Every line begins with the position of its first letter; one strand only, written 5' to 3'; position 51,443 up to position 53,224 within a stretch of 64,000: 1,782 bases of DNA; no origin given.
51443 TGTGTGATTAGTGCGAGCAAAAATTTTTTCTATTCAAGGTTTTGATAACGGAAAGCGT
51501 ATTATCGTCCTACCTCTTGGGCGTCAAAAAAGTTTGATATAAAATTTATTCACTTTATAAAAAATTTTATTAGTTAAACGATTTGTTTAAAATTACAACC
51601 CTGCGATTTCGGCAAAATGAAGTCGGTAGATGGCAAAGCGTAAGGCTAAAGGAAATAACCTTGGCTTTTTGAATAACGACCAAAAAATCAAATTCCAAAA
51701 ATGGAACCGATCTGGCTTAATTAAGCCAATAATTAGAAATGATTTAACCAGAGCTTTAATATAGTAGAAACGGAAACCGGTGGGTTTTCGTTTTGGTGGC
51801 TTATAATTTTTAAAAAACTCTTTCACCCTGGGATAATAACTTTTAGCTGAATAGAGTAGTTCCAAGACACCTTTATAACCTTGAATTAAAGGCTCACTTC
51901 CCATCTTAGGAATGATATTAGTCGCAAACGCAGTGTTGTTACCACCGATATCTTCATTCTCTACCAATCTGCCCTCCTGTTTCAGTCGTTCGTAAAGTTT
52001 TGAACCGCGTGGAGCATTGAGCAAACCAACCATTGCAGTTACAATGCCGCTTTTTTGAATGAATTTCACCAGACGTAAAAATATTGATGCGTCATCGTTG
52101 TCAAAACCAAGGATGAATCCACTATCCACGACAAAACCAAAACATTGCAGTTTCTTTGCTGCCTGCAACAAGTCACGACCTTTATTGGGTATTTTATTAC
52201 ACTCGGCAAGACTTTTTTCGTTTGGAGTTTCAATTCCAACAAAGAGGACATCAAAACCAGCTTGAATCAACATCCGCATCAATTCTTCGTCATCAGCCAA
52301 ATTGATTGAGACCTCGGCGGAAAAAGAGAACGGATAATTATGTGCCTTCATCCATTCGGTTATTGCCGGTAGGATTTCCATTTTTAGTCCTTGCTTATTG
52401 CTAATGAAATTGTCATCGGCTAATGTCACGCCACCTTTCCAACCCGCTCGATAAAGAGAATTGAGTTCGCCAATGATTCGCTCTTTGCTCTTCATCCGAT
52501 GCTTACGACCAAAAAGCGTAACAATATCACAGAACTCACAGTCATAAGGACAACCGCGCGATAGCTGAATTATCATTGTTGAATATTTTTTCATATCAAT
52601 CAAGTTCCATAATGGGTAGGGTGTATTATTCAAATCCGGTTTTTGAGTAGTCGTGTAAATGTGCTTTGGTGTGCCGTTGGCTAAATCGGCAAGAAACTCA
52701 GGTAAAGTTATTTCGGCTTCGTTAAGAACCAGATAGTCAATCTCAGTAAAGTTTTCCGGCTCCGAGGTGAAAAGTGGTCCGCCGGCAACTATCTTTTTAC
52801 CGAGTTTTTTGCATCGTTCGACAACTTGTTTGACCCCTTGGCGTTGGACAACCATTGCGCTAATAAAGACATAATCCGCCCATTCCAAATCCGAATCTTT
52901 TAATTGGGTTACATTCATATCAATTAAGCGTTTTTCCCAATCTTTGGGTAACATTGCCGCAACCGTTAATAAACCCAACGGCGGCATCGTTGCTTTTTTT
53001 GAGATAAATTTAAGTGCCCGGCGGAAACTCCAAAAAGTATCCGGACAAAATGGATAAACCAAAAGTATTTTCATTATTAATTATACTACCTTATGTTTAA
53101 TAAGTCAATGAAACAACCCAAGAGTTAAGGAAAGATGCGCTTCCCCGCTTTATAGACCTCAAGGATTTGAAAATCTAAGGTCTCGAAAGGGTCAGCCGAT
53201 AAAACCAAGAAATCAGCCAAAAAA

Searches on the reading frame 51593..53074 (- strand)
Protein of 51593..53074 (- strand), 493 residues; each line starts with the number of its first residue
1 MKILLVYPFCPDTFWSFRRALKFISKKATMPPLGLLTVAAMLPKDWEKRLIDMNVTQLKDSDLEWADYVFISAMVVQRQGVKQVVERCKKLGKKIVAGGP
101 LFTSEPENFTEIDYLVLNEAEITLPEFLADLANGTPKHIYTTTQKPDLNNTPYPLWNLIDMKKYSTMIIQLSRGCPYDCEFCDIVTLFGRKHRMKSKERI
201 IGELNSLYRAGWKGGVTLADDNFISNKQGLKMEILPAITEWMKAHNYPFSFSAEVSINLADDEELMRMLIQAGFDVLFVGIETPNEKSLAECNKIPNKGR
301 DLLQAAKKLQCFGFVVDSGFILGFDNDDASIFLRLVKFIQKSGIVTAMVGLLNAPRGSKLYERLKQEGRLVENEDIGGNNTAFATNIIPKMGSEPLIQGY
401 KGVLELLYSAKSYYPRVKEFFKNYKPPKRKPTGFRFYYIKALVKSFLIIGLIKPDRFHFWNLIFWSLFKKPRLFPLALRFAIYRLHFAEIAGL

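Call 70: find_encoding_contigs(protein=window:51593-53074:-, flank=3000, max_places=10)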
Protein window:51593-53074:- (493 aa): 2 contigs read that carry it; 2 places shown.
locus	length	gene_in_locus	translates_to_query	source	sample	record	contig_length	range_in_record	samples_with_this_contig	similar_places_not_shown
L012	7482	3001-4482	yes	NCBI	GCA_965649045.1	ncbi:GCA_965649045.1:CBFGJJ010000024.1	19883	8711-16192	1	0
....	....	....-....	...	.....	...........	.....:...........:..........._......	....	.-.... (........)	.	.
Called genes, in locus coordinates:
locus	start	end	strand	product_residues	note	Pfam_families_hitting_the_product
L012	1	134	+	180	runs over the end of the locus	PF04390:LptE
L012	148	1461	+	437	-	PF21579:PabTrmU54_TRAM_dom (weak), PF05958:tRNA_U5-meth_tr, PF13649:Methyltransf_25 (faint), PF02475:TRM5-TYW2_MTfase, PF05175:MTS (weak), PF13847:Methyltransf_31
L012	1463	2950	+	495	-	PF07969:Amidohydro_3, PF01979:Amidohydro_1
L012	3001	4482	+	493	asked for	PF02310:B12-binding, PF04055:Radical_SAM, PF13282:DUF4070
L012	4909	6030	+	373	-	-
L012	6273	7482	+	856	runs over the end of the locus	PF13585:CHU_C (weak)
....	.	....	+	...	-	?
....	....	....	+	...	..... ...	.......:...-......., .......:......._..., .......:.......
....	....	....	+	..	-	?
